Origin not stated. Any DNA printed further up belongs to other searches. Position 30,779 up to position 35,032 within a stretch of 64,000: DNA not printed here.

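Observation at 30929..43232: Two ~1320-aa paralogs with a GspK/T2SS-K pseudopilin architecture, without a secretion or pilus machine nearby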

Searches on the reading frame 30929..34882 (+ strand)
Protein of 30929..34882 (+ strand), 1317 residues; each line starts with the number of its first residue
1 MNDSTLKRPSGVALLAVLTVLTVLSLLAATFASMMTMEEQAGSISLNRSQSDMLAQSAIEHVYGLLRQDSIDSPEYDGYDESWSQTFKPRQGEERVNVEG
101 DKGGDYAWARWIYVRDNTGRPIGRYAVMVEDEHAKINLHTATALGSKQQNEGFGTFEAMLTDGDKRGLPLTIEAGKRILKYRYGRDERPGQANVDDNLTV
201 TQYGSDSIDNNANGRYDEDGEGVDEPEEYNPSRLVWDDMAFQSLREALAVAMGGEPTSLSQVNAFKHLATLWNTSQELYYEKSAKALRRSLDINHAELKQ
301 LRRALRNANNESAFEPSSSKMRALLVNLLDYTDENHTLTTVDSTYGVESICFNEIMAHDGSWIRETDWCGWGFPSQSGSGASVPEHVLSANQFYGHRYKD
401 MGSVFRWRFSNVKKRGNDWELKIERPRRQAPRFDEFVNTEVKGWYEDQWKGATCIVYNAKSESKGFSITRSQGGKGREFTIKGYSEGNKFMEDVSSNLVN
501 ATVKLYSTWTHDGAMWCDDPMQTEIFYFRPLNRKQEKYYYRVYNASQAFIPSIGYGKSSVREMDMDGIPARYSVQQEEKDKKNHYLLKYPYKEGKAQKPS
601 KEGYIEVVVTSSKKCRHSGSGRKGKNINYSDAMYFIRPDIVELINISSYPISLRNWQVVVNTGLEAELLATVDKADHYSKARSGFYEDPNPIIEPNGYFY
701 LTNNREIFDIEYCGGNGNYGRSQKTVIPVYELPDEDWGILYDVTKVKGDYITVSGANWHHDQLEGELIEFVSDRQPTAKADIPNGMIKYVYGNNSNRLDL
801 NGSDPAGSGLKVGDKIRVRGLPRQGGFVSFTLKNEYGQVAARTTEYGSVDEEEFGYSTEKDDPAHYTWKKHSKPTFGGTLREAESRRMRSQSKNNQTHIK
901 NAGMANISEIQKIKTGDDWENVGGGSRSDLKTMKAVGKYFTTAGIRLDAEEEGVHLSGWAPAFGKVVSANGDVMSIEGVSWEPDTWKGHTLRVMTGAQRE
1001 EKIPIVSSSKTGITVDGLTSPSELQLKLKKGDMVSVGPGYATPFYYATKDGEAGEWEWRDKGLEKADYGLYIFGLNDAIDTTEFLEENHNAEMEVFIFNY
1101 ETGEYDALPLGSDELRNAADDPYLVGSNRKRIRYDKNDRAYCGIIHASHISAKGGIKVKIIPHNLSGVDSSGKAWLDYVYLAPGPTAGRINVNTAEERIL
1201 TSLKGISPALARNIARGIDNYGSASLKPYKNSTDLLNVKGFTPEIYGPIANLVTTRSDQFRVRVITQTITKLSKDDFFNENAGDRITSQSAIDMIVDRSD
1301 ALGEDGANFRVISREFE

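Call 3: search_protein_families(library=pfam, proteins=[window:30929-34882:+], max_evalue=1)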
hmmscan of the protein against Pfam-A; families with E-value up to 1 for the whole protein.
window:30929-34882:+ (1317 aa): 3 families
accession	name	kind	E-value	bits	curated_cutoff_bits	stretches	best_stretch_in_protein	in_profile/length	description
PF12836.13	HHH_3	-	7.5e-08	32.8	27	1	1189-1252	5-63/65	Helix-hairpin-helix motif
PF00932.25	LTD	-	0.0006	20.6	34.3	1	639-746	23-100/109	Lamin Tail Domain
PF03934.19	T2SSK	-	0.17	12.7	24.2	1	1190-1215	1-27/63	Type II secretion system (T2SS), protein K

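Call 4: search_protein_families(library=ncbifam, proteins=[window:30929-34882:+], max_evalue=1)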
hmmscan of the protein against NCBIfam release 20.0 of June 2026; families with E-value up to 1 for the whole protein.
window:30929-34882:+ (1317 aa): 3 families
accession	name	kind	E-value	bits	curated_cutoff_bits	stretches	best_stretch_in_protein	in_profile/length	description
NF037980.1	T2SS_GspK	equivalog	3.8e-15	56.2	130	2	10-160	2-128/307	type II secretion system minor pseudopilin GspK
TIGR02600.1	Verru_Chthon_A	subfamily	6.1e-13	47.6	332.3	2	11-70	1-60/1296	Verru_Chthon cassette protein A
TIGR01259.1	comE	subfamily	0.026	14.5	152.35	1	1189-1253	59-118/120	comEA protein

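Call 7: find_encoding_contigs(protein=window:30929-34882:+, flank=10000, max_places=6)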
Protein window:30929-34882:+ (1317 aa): 6 contigs read that carry it; 1 place shown.
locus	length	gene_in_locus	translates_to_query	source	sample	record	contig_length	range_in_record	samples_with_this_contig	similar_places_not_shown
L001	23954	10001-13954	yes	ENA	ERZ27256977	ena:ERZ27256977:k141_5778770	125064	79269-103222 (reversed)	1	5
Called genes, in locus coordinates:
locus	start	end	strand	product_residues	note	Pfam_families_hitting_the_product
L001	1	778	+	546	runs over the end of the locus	-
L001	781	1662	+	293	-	-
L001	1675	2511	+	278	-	-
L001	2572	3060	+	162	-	PF01740:STAS, PF13466:STAS_2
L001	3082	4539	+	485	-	PF01590:GAF (weak), PF07228:SpoIIE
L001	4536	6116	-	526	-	PF13541:ChlI, PF00493:MCM (faint), PF01078:Mg_chelatase, PF13401:AAA_22 (weak), PF07728:AAA_5, PF13335:Mg_chelatase_C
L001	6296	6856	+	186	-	PF01765:RRF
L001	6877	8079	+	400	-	PF01740:STAS, PF13466:STAS_2, PF01740:STAS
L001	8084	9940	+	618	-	PF00795:CN_hydrolase (faint), PF02540:NAD_synthase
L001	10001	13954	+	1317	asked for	PF12836:HHH_3 (weak)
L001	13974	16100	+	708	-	-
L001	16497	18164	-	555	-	PF00920:ILVD_EDD_N, PF24877:ILV_EDD_C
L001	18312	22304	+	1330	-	PF00932:LTD (faint), PF12836:HHH_3 (weak)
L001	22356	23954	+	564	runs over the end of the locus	PF01676:Metalloenzyme, PF06415:iPGM_N, PF01663:Phosphodiest (weak)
